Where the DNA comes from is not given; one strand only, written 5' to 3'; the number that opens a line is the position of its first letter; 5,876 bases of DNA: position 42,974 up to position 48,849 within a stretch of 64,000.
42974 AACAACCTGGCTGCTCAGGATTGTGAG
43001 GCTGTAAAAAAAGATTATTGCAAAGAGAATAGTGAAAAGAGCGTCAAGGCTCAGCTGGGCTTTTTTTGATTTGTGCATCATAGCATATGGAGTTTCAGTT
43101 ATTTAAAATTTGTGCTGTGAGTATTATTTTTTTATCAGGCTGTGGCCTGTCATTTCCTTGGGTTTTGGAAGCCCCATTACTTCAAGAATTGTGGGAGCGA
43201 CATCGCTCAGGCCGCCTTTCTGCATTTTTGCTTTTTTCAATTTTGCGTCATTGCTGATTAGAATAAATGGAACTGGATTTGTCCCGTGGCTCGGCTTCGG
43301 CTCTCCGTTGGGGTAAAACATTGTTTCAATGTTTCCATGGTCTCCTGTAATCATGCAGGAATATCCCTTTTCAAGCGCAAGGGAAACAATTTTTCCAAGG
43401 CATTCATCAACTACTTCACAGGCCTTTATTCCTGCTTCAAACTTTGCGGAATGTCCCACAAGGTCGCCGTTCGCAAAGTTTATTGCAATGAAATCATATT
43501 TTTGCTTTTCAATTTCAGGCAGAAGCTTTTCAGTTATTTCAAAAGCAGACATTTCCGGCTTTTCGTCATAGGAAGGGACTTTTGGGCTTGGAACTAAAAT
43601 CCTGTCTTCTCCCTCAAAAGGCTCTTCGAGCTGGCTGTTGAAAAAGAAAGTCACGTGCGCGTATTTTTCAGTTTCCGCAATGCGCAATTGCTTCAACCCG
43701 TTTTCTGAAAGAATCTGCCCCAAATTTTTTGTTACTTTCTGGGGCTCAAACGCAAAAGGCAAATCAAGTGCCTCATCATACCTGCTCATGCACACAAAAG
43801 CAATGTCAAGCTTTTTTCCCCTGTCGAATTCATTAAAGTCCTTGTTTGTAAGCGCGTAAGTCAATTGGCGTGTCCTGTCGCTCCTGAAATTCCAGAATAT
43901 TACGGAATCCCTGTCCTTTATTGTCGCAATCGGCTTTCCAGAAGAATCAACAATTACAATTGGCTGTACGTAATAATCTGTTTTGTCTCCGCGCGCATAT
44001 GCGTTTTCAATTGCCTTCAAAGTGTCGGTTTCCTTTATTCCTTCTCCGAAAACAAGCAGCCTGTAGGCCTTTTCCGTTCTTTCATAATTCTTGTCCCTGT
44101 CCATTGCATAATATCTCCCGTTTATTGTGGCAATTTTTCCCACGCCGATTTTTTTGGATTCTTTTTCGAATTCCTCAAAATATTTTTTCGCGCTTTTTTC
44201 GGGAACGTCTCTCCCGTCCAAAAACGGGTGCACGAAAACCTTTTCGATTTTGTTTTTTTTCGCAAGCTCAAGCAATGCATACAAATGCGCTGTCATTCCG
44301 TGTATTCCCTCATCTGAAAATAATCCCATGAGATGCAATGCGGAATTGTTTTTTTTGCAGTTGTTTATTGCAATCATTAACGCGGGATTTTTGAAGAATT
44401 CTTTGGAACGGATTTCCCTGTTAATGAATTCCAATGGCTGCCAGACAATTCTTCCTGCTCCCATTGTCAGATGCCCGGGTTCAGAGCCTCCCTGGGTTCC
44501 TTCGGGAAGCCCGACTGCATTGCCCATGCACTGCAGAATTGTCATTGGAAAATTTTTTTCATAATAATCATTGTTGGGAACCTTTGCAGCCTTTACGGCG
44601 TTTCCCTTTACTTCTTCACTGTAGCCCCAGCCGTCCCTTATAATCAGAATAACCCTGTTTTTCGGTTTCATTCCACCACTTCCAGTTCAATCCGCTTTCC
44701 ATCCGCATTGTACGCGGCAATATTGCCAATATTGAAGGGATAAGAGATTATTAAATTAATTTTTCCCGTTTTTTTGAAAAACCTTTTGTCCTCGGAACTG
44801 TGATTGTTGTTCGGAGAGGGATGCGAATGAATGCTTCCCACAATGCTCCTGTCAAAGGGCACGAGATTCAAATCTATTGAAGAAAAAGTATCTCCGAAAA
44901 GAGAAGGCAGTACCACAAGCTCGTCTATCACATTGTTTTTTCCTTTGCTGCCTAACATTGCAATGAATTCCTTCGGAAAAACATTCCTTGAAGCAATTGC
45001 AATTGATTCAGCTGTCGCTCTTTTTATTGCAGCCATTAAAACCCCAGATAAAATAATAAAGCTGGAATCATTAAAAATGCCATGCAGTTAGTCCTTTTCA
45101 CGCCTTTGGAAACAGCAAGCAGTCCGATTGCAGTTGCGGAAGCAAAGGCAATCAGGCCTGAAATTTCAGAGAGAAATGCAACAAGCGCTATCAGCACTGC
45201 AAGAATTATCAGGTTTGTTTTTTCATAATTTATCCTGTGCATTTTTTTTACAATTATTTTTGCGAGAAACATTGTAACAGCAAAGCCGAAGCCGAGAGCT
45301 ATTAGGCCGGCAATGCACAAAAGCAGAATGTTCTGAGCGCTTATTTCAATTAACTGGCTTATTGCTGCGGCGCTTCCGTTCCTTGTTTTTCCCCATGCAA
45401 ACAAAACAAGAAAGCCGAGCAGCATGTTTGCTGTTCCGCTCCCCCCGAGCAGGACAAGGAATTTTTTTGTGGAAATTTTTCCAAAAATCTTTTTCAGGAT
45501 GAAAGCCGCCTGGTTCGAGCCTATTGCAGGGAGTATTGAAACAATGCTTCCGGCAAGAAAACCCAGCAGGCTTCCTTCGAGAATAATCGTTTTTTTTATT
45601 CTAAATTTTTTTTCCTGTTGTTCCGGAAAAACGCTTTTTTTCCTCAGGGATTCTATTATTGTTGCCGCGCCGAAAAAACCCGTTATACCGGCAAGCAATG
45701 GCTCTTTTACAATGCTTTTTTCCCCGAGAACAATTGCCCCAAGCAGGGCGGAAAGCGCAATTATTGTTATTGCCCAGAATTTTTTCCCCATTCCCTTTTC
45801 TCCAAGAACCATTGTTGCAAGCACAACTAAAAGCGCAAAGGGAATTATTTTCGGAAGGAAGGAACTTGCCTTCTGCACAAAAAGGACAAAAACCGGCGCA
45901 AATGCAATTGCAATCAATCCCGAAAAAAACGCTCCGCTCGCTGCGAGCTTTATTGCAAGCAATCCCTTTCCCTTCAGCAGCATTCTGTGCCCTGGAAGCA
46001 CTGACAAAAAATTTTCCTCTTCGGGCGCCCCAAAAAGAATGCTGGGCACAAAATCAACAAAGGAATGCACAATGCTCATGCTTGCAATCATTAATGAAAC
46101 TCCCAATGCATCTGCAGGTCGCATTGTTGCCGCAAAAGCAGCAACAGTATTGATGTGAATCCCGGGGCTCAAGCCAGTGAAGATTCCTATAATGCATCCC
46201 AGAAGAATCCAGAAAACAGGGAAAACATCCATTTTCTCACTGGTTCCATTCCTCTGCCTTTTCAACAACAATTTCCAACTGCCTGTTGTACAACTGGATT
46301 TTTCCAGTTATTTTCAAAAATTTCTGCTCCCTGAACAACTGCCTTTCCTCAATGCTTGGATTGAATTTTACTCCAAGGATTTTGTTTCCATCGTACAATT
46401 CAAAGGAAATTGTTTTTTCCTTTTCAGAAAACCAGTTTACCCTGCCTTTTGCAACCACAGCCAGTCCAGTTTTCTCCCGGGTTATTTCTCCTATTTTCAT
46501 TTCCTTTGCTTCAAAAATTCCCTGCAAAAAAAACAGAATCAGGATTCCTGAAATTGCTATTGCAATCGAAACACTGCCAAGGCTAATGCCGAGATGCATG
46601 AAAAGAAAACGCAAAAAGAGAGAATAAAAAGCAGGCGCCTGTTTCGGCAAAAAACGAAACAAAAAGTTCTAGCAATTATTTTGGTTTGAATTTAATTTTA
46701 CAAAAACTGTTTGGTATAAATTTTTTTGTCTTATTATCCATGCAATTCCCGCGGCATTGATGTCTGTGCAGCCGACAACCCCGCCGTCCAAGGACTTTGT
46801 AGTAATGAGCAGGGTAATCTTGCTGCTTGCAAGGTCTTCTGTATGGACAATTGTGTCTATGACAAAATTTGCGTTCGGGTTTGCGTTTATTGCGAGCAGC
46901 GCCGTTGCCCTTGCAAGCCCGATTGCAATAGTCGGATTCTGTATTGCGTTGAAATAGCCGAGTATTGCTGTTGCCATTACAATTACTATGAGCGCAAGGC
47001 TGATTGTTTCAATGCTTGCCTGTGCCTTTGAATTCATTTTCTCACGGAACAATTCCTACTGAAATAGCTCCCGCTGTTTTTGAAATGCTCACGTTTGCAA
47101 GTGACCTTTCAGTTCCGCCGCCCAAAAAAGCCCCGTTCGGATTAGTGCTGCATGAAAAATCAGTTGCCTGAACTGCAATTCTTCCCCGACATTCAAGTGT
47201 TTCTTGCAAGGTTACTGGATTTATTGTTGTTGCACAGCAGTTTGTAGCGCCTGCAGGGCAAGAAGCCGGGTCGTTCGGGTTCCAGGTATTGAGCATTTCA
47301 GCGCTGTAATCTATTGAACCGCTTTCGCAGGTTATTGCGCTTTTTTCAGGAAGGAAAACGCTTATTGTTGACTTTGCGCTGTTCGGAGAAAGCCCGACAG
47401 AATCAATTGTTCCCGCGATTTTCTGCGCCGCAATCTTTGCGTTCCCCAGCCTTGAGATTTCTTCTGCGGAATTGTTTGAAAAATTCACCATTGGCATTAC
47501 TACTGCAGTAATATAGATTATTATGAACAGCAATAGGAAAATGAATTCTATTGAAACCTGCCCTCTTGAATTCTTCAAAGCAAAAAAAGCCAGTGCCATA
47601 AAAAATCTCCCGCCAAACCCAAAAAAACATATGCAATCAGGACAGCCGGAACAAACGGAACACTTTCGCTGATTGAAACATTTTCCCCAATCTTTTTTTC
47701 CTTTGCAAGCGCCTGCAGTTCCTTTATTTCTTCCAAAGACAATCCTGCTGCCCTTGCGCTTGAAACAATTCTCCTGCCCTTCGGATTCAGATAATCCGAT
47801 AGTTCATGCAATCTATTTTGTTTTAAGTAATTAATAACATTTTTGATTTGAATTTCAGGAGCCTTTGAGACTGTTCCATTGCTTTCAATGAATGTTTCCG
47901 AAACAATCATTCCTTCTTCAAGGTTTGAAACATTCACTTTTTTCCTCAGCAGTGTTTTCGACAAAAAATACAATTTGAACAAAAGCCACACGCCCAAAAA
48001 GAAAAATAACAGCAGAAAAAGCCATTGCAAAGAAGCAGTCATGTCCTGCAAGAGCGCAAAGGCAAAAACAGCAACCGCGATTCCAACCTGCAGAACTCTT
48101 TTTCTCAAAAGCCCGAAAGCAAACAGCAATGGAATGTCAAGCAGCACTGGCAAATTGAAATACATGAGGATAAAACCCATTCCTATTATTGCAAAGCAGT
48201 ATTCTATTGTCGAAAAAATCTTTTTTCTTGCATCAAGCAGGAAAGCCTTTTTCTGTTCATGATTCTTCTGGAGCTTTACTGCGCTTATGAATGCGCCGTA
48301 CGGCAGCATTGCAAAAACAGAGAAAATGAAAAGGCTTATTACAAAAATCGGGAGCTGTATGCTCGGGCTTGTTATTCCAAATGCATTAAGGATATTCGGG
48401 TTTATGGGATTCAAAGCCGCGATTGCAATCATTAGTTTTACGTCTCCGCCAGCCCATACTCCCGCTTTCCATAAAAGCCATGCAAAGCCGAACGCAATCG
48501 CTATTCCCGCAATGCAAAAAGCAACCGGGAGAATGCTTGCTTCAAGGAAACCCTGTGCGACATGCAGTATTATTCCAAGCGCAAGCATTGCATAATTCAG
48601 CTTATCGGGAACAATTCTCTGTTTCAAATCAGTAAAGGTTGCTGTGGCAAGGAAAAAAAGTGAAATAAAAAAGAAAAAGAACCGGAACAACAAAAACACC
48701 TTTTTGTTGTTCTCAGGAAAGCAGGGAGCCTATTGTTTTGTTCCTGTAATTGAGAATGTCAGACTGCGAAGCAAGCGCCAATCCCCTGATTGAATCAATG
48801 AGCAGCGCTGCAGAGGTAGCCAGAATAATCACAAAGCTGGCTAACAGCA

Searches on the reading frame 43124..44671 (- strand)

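Call 23: search_protein_families(library=pfam, proteins=[window:43124-44671:-], max_evalue=0.001)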
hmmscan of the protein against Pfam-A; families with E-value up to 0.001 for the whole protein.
window:43124-44671:- (515 aa): 3 families
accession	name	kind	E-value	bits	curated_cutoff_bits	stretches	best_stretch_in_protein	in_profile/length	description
PF06415.18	iPGM_N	-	8.9e-82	274.2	27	1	83-300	1-217/217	BPG-independent PGAM N-terminus (iPGM_N)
PF01676.23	Metalloenzyme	-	4.3e-71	239.8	24.3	1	6-502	2-251/252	Metalloenzyme superfamily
PF00884.28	Sulfatase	-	9.4e-06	25.6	25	1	419-500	211-300/301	Sulfatase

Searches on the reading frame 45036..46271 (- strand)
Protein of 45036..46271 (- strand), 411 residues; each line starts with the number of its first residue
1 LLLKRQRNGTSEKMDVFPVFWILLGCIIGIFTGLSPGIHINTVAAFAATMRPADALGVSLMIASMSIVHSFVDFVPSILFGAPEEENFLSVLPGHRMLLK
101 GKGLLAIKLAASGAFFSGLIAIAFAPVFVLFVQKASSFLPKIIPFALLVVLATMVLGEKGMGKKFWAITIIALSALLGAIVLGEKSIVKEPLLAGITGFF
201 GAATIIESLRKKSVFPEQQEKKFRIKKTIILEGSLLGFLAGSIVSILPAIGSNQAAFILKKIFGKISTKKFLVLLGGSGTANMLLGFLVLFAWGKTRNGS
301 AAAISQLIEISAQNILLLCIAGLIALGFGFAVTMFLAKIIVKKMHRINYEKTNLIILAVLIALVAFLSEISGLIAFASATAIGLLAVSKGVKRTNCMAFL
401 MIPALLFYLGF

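Call 59: search_protein_families(library=pfam, proteins=[window:45036-46271:-], max_evalue=0.001)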
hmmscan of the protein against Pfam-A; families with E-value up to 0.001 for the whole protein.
window:45036-46271:- (411 aa): 1 family
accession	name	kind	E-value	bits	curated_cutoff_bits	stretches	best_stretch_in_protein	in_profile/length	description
PF01970.21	TctA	-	3.6e-43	148.2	28.9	1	20-397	2-422/423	Tripartite tricarboxylate transporter TctA family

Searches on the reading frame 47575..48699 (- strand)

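Call 59: search_protein_families(library=pfam, proteins=[window:47575-48699:-], max_evalue=0.001)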
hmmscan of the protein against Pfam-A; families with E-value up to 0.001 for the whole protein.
window:47575-48699:- (374 aa): 3 families
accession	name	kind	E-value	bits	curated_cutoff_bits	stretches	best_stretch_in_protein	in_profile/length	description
PF01478.23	Peptidase_A24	-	1.7e-14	54.5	26.5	1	12-128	2-101/104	Type IV leader peptidase family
PF06819.16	Arc_PepC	-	2.7e-12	47.3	23.4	1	240-341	13-108/110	Archaeal Peptidase A24 C-terminal Domain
PF06847.16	Arc_PepC_II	-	0.00044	21.2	29.9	0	320-366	47-93/93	Archaeal Peptidase A24 C-terminus Type II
